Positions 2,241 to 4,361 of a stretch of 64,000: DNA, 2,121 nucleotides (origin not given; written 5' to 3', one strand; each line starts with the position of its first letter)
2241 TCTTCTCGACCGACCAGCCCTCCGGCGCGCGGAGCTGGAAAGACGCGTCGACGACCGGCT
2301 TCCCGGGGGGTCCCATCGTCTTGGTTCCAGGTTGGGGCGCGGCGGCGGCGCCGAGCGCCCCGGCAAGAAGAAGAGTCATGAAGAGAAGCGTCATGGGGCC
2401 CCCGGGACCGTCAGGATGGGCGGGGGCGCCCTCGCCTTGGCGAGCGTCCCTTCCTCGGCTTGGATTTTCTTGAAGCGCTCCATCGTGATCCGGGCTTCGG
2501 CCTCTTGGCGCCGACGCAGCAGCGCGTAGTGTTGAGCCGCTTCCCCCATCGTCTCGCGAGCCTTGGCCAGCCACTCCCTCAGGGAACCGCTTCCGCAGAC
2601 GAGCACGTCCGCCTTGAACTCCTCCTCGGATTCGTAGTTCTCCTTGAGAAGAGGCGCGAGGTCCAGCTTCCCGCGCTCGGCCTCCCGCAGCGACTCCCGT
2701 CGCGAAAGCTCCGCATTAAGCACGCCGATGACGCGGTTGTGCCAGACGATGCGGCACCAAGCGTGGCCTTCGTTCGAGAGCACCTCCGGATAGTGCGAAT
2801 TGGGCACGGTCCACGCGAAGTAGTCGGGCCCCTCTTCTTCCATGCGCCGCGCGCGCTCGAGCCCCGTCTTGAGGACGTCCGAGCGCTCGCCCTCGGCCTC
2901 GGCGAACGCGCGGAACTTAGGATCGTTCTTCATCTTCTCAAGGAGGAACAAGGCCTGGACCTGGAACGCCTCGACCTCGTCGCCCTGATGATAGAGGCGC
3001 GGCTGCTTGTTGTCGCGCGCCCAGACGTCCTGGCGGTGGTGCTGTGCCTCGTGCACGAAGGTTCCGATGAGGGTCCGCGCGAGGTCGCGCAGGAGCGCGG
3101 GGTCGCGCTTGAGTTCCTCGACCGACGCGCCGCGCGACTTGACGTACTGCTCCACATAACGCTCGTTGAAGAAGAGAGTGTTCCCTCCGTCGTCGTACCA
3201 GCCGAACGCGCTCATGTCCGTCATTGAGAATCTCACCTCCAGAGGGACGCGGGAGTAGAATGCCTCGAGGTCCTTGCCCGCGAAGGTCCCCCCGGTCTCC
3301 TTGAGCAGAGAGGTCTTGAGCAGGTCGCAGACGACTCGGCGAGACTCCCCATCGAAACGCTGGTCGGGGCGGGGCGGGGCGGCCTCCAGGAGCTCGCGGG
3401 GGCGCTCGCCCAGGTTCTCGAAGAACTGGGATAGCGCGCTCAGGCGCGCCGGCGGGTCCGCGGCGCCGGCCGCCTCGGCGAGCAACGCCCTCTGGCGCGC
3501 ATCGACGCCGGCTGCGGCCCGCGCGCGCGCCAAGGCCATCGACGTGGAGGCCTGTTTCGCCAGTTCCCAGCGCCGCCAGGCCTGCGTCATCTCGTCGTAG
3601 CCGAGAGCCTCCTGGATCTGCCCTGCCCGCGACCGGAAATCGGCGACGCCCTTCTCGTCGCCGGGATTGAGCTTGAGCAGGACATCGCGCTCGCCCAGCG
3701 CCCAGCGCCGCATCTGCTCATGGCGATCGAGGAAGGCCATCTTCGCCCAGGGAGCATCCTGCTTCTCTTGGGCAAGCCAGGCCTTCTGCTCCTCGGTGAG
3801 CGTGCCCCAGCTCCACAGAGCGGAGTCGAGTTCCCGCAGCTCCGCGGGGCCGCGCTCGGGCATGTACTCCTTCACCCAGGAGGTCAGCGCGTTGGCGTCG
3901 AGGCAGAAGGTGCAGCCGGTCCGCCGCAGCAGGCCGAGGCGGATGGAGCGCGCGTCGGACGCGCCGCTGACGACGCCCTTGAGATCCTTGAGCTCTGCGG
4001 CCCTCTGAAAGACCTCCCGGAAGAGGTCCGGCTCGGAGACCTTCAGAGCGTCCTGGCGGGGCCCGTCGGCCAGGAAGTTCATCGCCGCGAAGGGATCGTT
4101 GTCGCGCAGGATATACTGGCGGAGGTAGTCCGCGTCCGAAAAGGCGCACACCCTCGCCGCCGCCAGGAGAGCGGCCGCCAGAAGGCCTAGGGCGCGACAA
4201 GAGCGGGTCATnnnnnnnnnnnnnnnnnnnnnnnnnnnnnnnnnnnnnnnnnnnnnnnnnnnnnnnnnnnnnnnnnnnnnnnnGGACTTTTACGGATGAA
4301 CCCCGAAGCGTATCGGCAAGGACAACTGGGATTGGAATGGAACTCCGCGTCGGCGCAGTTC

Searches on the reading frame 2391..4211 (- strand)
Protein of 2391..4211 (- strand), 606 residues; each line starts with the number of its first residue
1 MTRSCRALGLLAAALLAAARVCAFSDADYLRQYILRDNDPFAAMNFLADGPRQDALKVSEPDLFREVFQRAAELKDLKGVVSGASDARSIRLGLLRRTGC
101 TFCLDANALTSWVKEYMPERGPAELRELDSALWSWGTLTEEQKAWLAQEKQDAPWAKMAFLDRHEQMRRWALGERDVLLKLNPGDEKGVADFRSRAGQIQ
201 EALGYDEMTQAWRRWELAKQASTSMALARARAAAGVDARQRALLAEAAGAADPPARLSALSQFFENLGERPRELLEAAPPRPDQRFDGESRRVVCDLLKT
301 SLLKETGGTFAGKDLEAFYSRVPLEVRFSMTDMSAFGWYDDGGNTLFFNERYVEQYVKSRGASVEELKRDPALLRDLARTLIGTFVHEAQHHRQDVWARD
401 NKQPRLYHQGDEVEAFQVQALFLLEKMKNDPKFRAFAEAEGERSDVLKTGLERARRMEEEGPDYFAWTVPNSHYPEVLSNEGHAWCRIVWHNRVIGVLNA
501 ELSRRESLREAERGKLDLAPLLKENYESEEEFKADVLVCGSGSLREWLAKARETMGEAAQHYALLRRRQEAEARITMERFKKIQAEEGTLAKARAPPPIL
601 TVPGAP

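Call 68: find_encoding_contigs(protein=window:2391-4211:-, flank=10000, max_places=2)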
Protein window:2391-4211:- (606 aa): 8 contigs read that carry it; 2 places shown.
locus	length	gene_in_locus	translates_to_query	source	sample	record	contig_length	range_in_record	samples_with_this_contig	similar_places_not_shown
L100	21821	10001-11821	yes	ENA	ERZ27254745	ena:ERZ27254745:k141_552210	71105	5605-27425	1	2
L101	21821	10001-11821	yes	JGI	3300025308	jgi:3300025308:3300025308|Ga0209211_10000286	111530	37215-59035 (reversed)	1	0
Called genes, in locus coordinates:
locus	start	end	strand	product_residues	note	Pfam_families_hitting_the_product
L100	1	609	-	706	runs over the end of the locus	-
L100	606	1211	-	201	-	-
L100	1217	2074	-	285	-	PF02569:Pantoate_ligase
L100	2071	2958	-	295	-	PF02129:Peptidase_S15, PF00561:Abhydrolase_1, PF12146:Hydrolase_4, PF12697:Abhydrolase_6, PF00326:Peptidase_S9 (weak)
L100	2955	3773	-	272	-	PF02548:Pantoate_transf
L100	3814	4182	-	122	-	-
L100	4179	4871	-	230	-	PF01113:DapB_N, PF05173:DapB_C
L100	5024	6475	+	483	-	PF00656:Peptidase_C14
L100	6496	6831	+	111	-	PF04972:BON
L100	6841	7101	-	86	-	-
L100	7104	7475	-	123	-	PF00034:Cytochrom_C, PF13442:Cytochrome_CBB3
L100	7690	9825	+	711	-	PF13428:TPR_14 (faint), PF13472:Lipase_GDSL_2 (weak), PF13174:TPR_6 (faint), PF13181:TPR_8 (faint), PF13424:TPR_12 (faint), PF00515:TPR_1 (faint), PF13371:TPR_9, PF13432:TPR_16 (weak), +4 more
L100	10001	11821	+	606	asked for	-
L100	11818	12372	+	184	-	-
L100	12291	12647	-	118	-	PF13635:DUF4143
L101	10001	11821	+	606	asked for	-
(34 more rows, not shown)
